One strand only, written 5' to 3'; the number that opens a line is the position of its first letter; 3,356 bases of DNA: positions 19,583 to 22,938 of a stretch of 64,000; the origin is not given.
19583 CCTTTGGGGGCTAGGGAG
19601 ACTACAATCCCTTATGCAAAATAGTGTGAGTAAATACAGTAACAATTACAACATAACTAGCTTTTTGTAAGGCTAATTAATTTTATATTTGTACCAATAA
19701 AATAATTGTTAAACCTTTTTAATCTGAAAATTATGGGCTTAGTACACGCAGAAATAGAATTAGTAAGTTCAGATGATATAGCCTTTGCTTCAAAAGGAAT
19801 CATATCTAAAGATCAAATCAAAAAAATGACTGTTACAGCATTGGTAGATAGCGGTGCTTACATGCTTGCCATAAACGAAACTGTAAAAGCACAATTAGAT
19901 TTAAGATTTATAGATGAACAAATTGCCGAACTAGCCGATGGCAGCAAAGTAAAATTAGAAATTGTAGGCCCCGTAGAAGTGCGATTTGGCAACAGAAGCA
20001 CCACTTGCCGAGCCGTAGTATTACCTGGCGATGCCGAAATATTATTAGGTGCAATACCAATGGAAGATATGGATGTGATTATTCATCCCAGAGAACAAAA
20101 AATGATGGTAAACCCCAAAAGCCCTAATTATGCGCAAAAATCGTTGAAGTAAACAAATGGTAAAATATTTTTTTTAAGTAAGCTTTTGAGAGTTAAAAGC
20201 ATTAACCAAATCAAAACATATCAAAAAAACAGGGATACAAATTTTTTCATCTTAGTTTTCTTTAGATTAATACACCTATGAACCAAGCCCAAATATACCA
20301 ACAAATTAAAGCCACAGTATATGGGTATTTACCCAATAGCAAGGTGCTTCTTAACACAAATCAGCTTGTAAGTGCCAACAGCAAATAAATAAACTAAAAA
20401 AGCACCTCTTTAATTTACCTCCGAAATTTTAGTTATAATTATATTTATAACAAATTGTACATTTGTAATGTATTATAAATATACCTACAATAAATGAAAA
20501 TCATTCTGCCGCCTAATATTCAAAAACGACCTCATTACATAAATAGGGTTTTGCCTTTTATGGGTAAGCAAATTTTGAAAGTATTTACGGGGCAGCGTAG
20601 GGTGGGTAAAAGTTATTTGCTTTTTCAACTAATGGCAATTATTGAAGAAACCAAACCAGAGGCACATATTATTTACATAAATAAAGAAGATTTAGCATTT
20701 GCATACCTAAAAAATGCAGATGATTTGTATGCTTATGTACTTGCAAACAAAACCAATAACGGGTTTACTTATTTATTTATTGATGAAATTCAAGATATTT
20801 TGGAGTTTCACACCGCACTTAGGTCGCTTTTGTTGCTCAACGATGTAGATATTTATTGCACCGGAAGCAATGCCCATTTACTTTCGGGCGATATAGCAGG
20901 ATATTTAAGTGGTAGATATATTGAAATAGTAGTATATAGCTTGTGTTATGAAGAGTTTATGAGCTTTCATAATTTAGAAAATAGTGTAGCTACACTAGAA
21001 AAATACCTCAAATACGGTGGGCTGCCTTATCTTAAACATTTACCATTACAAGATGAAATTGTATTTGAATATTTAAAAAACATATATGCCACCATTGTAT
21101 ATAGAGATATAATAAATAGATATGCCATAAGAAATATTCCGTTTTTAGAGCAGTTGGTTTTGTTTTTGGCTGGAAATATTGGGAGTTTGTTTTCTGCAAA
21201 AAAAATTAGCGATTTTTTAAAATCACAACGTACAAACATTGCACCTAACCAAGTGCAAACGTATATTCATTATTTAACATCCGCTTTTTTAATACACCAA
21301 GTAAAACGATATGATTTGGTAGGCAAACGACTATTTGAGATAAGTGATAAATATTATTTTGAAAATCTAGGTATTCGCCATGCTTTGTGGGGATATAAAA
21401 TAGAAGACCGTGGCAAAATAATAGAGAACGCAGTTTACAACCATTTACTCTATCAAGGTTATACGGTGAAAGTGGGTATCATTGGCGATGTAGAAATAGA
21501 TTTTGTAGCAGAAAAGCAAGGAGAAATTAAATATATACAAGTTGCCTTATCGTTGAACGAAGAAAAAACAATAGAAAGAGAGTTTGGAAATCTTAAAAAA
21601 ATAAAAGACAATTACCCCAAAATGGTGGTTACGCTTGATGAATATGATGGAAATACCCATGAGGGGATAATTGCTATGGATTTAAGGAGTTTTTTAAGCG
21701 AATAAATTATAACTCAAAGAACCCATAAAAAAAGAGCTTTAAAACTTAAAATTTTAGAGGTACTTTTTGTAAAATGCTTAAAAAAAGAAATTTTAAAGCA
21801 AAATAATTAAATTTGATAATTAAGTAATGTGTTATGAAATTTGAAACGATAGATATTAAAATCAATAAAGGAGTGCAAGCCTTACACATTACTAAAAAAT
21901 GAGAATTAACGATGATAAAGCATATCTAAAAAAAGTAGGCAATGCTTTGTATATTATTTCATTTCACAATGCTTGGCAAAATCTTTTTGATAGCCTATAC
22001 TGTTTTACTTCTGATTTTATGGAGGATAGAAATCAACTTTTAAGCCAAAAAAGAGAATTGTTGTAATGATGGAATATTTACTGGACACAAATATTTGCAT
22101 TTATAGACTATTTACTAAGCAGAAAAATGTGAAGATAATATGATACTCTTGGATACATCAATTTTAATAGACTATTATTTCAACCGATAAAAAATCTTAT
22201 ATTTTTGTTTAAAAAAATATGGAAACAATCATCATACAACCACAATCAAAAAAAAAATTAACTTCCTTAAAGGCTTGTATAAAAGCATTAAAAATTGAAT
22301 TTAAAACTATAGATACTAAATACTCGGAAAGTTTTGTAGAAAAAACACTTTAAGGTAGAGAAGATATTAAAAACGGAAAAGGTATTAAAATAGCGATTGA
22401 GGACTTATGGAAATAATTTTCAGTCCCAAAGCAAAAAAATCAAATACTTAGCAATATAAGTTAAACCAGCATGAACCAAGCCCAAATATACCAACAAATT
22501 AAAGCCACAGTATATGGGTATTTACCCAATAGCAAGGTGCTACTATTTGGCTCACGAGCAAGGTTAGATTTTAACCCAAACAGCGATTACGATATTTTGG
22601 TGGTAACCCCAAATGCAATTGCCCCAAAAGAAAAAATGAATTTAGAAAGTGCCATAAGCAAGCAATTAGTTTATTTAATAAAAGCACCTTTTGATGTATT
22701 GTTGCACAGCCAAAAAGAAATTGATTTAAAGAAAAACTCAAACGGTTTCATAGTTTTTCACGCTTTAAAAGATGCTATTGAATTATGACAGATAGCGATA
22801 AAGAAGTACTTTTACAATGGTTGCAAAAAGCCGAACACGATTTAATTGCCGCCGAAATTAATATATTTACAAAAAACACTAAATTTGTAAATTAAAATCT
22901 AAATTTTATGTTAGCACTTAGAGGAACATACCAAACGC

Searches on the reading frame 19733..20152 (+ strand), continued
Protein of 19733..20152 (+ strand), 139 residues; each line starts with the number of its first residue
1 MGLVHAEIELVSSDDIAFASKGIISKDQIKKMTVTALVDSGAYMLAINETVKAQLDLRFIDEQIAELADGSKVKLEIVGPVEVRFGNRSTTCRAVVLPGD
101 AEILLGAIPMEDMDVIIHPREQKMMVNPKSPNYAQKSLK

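Call 47: search_protein_families(library=pfam, alignment_id=A5, max_evalue=0.00001)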
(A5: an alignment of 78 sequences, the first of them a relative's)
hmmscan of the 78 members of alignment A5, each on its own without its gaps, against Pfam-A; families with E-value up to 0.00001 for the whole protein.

A. member 1, L011:2202-5945:+ (1247 aa): 4 families
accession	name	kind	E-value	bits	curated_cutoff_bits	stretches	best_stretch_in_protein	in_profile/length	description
PF00176.29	SNF2-rel_dom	-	4.4e-71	239.8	24.9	1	790-1068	1-289/290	SNF2-related domain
PF00271.37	Helicase_C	-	3.8e-22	79.1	23.5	1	1083-1192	3-110/110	Helicase conserved C-terminal domain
PF04851.21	ResIII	-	1.9e-08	34.8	22.5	1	786-941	3-163/164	Type III restriction enzyme, res subunit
PF04434.22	SWIM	-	4.5e-06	26.5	19.6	0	74-94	15-35/38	SWIM zinc finger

B. families by the number of members that match (of 78 scanned): 110 families (the first 25 are shown)
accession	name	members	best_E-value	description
PF08264.19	Anticodon_1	12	1.4e-34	Anticodon-binding domain of tRNA ligase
PF06827.20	zf-FPG_IleRS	12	8.8e-10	Zinc finger found in FPG and IleRS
PF00133.28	tRNA-synt_1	11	3.4e-140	tRNA synthetases class I (I, L, M and V)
PF09334.17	tRNA-synt_1g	11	4.9e-22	tRNA synthetases class I (M)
PF00009.33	GTP_EFTU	5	1.3e-61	Elongation factor Tu GTP binding domain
PF01406.26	tRNA-synt_1e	5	4e-07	tRNA synthetases class I (C) catalytic domain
PF00676.26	E1_dh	4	2.3e-77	Dehydrogenase E1 component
PF01557.24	FAA_hydrolase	3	6.6e-50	Fumarylacetoacetate (FAA) hydrolase C-terminal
PF22042.2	EF-G_D2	3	2e-17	Elongation factor G domain 2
PF03144.31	GTP_EFTU_D2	3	3.4e-17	Elongation factor Tu domain 2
PF13292.11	DXP_synthase_N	3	1.7e-08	1-deoxy-D-xylulose-5-phosphate synthase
PF00679.30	EFG_C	2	1.8e-32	Elongation factor G C-terminus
PF02518.31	HATPase_c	2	7.4e-24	Histidine kinase-, DNA gyrase B-, and HSP90-like ATPase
PF13847.12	Methyltransf_31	2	3.1e-19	Methyltransferase domain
PF08241.18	Methyltransf_11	2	2.9e-17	Methyltransferase domain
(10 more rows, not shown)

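Call 70: predict_structure(alignment_id=A7)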
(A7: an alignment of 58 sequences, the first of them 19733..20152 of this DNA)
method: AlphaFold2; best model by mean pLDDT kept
length: 139 residues; sequences in the alignment: 58
mean_pLDDT: 91.5   pTM: 0.82
mean pLDDT of the five models: 91.5, 90.9, 90.8, 89.2, 78.7
residues with pLDDT >= 90: 103; 70-90: 33; 50-70: 3; < 50: 0
segments of 3 or more residues with pLDDT < 50: none
pLDDT, mean of each block of 10 residues (from residue 1): 89 95 96 94 93 96 85 92 95 94 94 91 91 75
secondary structure, 60 per line:
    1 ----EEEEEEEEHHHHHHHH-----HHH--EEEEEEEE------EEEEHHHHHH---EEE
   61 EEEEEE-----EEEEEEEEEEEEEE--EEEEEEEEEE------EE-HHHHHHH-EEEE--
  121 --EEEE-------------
elements in order: E5-12 H13-20 E31-38 E45-48 H49-54 E58-66 E72-85 E88-97 H107-113 E115-118 E123-126

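Call 72: fold_search(model_id=the predicted structure, library=pdb)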
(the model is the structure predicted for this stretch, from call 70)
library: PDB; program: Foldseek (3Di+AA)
matches with E <= 10: 978; with E <= 0.001: 161
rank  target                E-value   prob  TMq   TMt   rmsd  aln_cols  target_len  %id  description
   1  7efy                  1.4e-05  1.00  0.56  0.67   5.1       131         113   14  Crystal structure of retroviral protease-like domain of Ddi1 from Cryptosporidium hominis (released 2022-02-09)
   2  2fxd_A                5.9e-05  1.00  0.52  0.71   4.3       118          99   14  X-ray crystal structure of HIV-1 protease IRM mutant complexed with atazanavir (BMS-232632) (released 2007-02-20)
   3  7d66_L                7.5e-05  1.00  0.61  0.68   3.2       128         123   17  Crystal structure of retroviral protease-like domain of Ddi1 from Toxoplasma gondii (released 2022-02-09)
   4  2avm_A                1.0e-04  1.00  0.51  0.69   3.9       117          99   14  Kinetics, stability, and structural changes in high resolution crystal structures of HIV-1 protease with drug resistan (released 2006-01-24)
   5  5c9f_A                1.1e-04  1.00  0.41  0.43  12.9       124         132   15  Crystal structure of a retropepsin-like aspartic protease from Rickettsia conorii (released 2015-10-14)
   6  7d66_K                1.1e-04  1.00  0.57  0.64   3.1       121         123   17  Crystal structure of retroviral protease-like domain of Ddi1 from Toxoplasma gondii (released 2022-02-09)
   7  3i2l_A                1.1e-04  1.00  0.50  0.67   3.9       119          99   14  Crystal structure of a chemically synthesized [allo-Ile50/50']HIV-1 protease molecule complexed with MVT-101 reduced i (released 2011-04-27)
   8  3s8i_A                1.2e-04  1.00  0.59  0.65   3.2       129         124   14  The retroviral-like protease (RVP) domain of human DDI1 (released 2011-07-06)
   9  4rvi_A                1.3e-04  1.00  0.51  0.68   3.8       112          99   12  Crystal structure of multidrug-resistant clinical isolate A02 HIV-1 protease in complex with non-peptidic inhibitor, G (released 2016-05-04)
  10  3dcr_A                1.4e-04  1.00  0.53  0.71   2.8       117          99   15  X-ray structure of HIV-1 protease and hydrated form of ketomethylene isostere inhibitor (released 2008-08-19)
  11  6oot_A                1.5e-04  1.00  0.46  0.62   3.0        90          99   13  HIV-1 Protease NL4-3 L89V, L90M Mutant in complex with darunavir (released 2019-08-21)
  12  4ej8_A                1.6e-04  1.00  0.55  0.74   3.8       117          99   14  Apo HIV Protease (PR) dimer in closed form with fragment 1F1 in the outside/top of flap (released 2013-05-01)
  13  3hdk_A                1.6e-04  1.00  0.52  0.70   3.7       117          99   16  Crystal structure of chemically synthesized [Aib51/51']HIV-1 protease (released 2010-04-28)
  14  3oy4_A                1.6e-04  1.00  0.48  0.65   2.8        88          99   15  Crystal Structure of HIV-1 L76V Protease in Complex with the Protease Inhibitor Darunavir. (released 2011-02-09)
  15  1c6x_A                1.7e-04  1.00  0.48  0.65   3.6       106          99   16  ALTERNATE BINDING SITE FOR THE P1-P3 GROUP OF A CLASS OF POTENT HIV-1 PROTEASE INHIBITORS AS A RESULT OF CONCERTED STR (released 2000-12-28)
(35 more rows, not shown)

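Call 73: search_protein_families(library=pfam, proteins=[L077:6729-8534:-], max_evalue=0.001)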
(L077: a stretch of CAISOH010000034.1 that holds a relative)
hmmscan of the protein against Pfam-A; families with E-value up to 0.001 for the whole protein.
L077:6729-8534:- (601 aa): 14 families
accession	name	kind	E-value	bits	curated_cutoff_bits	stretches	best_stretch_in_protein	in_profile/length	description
PF13177.12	DNA_pol3_delta2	-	3.6e-47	160.8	27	1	22-181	1-160/161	DNA polymerase III, delta subunit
PF00004.35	AAA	-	6.7e-14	52.9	21.2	1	44-177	2-127/131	ATPase family associated with various cellular activities (AAA)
PF12169.13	DNA_pol3_gamma3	-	1.1e-12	48.3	24.4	1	246-364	12-131/143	DNA polymerase III subunits gamma and tau domain III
PF22608.2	DNAX_ATPase_lid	-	1.6e-10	41.1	27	1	186-228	2-44/49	DNA polymerase III clamp loader subunit, ATPase lid domain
PF05496.18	RuvB_N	-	7.8e-07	29.4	27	1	13-66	2-59/159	Holliday junction DNA helicase RuvB P-loop domain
PF13401.12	AAA_22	-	1e-05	26.3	27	1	43-147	8-109/130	AAA domain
PF13173.12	AAA_14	-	1.3e-05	25.6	27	1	43-157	5-96/129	AAA domain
PF03215.21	Rad17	-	4.3e-05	24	23.8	1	10-65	11-70/186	Rad17 P-loop domain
PF07728.20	AAA_5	-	7.8e-05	23.1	22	0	43-68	2-28/139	AAA domain (dynein-related subfamily)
PF06068.19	TIP49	-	0.00017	21.3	23.8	0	18-77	24-87/347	TIP49 P-loop domain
PF07724.20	AAA_2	-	0.00022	21.8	27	0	42-148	5-101/166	AAA domain (Cdc48 subfamily)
PF00910.28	RNA_helicase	-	0.00024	22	21.5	0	44-72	2-30/105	RNA helicase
PF21960.2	RCF1-5-like_lid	-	0.00031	21.1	27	1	190-225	3-39/43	RCF1/5-like, AAA+ ATPase lid domain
PF01078.27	Mg_chelatase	-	0.00064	19.6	20.3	0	17-79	2-61/207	Magnesium chelatase, subunit ChlI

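Call 78: search_protein_families(library=phrogs, proteins=[window:19733-20152:+], max_evalue=0.001)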
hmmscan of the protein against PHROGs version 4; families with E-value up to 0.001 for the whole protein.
window:19733-20152:+ (139 aa): 0 families

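Call 79: find_related_loci(query=A7, collection=viral_contigs, flank=5000)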
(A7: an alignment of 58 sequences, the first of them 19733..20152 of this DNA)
Query A7 (139 aa) in viral_contigs; peptide patterns used: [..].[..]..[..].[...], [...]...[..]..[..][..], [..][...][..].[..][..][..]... (x = any residue, [..] = any of these).
145 stretches matched a pattern, but none encodes a relative of the query by tblastn (E <= 1e-3).

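Call 80: search_dna_similar(query=window:19733-20152:+, collection=plasmids, mode=protein, max_rows=15, max_evalue=1e-8)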
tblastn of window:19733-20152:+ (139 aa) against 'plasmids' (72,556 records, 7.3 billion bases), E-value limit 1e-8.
Records with a match: 7; places in all: 7; records where one place covers at least 80% of the query: 2.
Best place of each record, by identity: <60% 7.
By first word of the organism name: Synechocystis 7.
By predicted mobility (MOB-suite, as given by PLSDB): non-mobilizable 7.
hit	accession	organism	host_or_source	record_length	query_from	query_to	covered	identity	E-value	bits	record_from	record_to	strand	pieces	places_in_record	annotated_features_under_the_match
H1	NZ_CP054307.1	Synechocystis sp. PCC 7338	cell culture,Tidal pool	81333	1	134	96%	46.3%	3e-26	109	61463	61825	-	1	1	clan AA aspartic protease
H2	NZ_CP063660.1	Synechocystis sp. PCC 7339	cell culture,Tidal pool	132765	1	134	96%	44.8%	8e-25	105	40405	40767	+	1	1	clan AA aspartic protease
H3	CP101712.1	Synechocystis sp. B12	cell culture,mangrove water from the ...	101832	25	134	79%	46.4%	4e-23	100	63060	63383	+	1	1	clan AA aspartic protease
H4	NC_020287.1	Synechocystis sp. PCC 6803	-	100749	25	134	79%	45.5%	8e-22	97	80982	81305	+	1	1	peptidase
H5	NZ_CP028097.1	Synechocystis sp. IPPAS B-1465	axenic culture,Synechocystis sp. GT-L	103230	25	134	79%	45.5%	8e-22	97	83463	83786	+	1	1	peptidase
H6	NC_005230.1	Synechocystis sp. PCC 6803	-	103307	25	134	79%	45.5%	8e-22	97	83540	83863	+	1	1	peptidase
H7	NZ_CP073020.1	Synechocystis sp. PCC 6803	cell culture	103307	25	134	79%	45.5%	8e-22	97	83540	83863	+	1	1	peptidase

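Call 81: get_annotated_region(hit=H6, flank=4000)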
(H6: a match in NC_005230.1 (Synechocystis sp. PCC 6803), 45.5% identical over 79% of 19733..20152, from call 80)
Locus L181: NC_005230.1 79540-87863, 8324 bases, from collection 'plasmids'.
description: Synechocystis sp. PCC 6803 plasmid pSYSA, complete sequence
organism: Synechocystis sp. PCC 6803 (NCBI taxid 1148)
taxonomy: Bacteria; Cyanobacteriota; Cyanophyceae; Synechococcales; Merismopediaceae; Synechocystis; Synechocystis sp. PCC 6803
host: -; source: -; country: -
typing (MOB-suite, as given by PLSDB): non-mobilizable
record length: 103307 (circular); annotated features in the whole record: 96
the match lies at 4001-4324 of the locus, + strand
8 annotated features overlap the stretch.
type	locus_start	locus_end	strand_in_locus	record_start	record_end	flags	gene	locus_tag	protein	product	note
CDS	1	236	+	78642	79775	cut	-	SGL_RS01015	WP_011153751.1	hypothetical protein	-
CDS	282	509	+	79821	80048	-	-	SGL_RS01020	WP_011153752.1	hypothetical protein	-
CDS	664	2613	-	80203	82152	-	-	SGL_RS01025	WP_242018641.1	RAMP superfamily CRISPR-associated protein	-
CDS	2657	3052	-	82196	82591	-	-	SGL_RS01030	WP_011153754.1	hypothetical protein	-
CDS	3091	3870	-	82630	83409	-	cmr4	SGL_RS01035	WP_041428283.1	type III-B CRISPR module RAMP protein Cmr4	GO:0043571 - maintenance of CRISPR repeat elements [Evidence IEA]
CDS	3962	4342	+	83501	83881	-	-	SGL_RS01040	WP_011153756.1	peptidase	-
CDS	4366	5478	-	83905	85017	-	-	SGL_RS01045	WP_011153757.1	type III-B CRISPR module-associated protein Cmr3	-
CDS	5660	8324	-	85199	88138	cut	cas10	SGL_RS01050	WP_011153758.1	type III-B CRISPR-associated protein Cas10/Cmr2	GO:0043571 - maintenance of CRISPR repeat elements [Evidence IEA]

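Call 82: get_annotated_region(hit=H1, flank=4000)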
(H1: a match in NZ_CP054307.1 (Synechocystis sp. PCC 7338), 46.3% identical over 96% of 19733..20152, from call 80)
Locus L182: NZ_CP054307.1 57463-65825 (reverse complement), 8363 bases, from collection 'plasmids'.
description: Synechocystis sp. PCC 7338 plasmid pSyn7338-1, complete sequence
organism: Synechocystis sp. PCC 7338 (NCBI taxid 2732530)
taxonomy: Bacteria; Cyanobacteriota; Cyanophyceae; Synechococcales; Merismopediaceae; Synechocystis; Synechocystis sp. PCC 7338
host: -; source: cell culture,Tidal pool; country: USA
typing (MOB-suite, as given by PLSDB): non-mobilizable
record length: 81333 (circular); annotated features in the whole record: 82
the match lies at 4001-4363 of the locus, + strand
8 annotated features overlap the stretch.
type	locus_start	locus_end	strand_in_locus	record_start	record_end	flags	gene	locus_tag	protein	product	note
CDS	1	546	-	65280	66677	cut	-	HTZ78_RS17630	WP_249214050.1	hypothetical protein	-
CDS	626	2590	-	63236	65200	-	-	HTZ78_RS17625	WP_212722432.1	RAMP superfamily CRISPR-associated protein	-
CDS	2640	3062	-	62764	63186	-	-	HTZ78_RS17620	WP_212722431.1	hypothetical protein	-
CDS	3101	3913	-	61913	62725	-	cmr4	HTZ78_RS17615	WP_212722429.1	type III-B CRISPR module RAMP protein Cmr4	GO:0043571 - maintenance of CRISPR repeat elements [Evidence IEA]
CDS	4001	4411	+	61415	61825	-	-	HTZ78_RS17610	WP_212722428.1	clan AA aspartic protease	GO:0008150 - biological_process [Evidence IEA]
CDS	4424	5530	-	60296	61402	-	-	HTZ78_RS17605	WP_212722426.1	type III-B CRISPR module-associated protein Cmr3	-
CDS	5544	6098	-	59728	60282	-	-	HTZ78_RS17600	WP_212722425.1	Uma2 family endonuclease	-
CDS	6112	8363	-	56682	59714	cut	cas10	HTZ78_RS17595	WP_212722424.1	type III-B CRISPR-associated protein Cas10/Cmr2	GO:0043571 - maintenance of CRISPR repeat elements [Evidence IEA]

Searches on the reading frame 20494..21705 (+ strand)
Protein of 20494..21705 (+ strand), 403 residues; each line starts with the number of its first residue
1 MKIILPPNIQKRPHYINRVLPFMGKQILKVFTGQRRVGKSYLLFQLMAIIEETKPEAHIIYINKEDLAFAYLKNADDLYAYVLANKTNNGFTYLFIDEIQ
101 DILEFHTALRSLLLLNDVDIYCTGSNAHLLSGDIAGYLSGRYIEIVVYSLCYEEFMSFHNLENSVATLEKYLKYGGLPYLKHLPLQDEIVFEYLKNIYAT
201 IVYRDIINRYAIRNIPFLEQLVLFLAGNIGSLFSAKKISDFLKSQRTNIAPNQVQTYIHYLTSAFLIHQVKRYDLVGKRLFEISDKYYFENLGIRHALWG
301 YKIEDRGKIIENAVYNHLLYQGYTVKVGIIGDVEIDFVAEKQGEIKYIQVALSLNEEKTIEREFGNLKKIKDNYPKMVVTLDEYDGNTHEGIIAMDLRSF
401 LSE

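Call 3: search_protein_families(library=pfam, proteins=[window:20494-21705:+], max_evalue=0.01)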
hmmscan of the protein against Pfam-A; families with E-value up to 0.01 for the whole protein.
window:20494-21705:+ (403 aa): 3 families
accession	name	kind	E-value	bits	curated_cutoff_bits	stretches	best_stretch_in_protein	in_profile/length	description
PF13173.12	AAA_14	-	3.9e-26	92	27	1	29-156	5-129/129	AAA domain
PF13635.12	DUF4143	-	1e-15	58.3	28.1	1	204-351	2-158/160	Domain of unknown function (DUF4143)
PF11645.14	PDDEXK_5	-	0.0039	17.7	26.1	0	305-359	5-59/138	PD-(D/E)XK endonuclease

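Call 12: search_protein_families(library=ncbifam, proteins=[window:20494-21705:+], max_evalue=0.01)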
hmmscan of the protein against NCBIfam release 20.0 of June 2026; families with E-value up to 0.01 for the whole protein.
window:20494-21705:+ (403 aa): 0 families

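Call 13: search_protein_families(library=padloc, proteins=[window:20494-21705:+], max_evalue=0.01)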
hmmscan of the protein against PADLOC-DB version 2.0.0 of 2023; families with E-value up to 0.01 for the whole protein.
window:20494-21705:+ (403 aa): 8 families
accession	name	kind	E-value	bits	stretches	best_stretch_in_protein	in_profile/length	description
PDLC04787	PDC-S01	-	5.1e-142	471.6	1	8-402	9-407/412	-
PDLC04789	PDC-S01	-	6.4e-37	125.5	1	25-366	16-354/375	-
PDLC04791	PDC-S01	-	1.9e-22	77.5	1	25-379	18-375/395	-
PDLC04790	PDC-S01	-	4.3e-13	46.8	1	30-374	31-386/422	-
PDLC04786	PDC-S01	-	3.5e-12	43.8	1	31-171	25-169/439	-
PDLC04792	PDC-S01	-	6.3e-11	39.5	1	26-166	20-162/452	-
PDLC04788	PDC-S01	-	3.1e-07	27.7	1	30-182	23-194/448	-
PDLC00131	GajB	-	0.0017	15.3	1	45-106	206-262/647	UrvD helicase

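Call 78: search_protein_families(library=phrogs, proteins=[window:20494-21705:+], max_evalue=0.001)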
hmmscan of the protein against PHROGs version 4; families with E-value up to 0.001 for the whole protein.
window:20494-21705:+ (403 aa): 1 family
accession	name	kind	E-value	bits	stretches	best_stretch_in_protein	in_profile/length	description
phrog_5018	-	unknown function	3.3e-05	25.1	1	305-350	6-51/134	-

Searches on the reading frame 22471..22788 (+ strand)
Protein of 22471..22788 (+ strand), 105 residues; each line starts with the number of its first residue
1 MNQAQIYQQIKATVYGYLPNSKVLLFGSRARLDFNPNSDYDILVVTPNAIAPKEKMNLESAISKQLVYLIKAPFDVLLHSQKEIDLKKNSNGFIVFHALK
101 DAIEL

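Call 3: search_protein_families(library=pfam, proteins=[window:22471-22788:+], max_evalue=0.01)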
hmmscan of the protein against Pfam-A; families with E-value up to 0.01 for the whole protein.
window:22471-22788:+ (105 aa): 3 families
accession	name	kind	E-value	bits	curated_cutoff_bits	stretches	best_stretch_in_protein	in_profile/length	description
PF18765.7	Polbeta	-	8.4e-11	42.3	26.9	1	9-89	2-79/93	Polymerase beta, Nucleotidyltransferase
PF01909.29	NTP_transf_2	-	1.7e-08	35.1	21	1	19-87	13-72/93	Nucleotidyltransferase domain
PF22600.2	MTPAP-like_central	-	0.00027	21.5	27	1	4-53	23-71/139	Poly(A) RNA polymerase, mitochondrial-like, central palm domain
